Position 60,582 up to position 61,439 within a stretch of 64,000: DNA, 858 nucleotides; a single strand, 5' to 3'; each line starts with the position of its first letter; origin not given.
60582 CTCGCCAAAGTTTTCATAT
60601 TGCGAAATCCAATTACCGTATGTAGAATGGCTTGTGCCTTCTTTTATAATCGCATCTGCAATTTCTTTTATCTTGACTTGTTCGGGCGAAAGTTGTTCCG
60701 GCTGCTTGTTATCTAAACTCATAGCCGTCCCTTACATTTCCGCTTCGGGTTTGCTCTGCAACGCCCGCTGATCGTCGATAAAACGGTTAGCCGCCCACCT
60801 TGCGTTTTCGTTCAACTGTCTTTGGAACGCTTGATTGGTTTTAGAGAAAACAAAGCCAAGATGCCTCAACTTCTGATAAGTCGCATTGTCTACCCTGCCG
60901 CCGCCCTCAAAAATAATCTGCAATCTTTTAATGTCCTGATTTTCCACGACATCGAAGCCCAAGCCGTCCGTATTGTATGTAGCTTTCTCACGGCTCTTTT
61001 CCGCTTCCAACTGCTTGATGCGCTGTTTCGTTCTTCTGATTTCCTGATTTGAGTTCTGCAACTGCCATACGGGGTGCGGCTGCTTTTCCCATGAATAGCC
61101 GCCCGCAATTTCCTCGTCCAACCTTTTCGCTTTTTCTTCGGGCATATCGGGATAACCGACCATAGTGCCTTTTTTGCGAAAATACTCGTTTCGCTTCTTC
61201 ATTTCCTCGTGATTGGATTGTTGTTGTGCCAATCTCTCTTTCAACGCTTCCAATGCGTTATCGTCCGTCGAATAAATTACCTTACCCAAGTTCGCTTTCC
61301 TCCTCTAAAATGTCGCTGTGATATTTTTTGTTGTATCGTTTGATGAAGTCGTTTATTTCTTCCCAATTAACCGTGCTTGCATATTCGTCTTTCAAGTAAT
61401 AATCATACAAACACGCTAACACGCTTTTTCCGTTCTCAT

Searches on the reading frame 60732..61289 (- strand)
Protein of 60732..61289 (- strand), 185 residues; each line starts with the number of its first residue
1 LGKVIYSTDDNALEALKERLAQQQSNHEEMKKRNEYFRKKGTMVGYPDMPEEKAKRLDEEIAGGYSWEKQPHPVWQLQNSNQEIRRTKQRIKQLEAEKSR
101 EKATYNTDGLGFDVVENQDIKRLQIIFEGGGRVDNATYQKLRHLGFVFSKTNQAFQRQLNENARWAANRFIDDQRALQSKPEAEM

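Call 14: search_protein_families(library=pfam, proteins=[window:60732-61289:-], max_evalue=0.01)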
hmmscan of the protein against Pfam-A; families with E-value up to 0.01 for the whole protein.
window:60732-61289:- (185 aa): 1 family
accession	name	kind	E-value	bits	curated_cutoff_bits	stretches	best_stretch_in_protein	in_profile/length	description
PF12083.13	DUF3560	-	0.0095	16.5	27.2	0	5-37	91-123/124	Domain of unknown function (DUF3560)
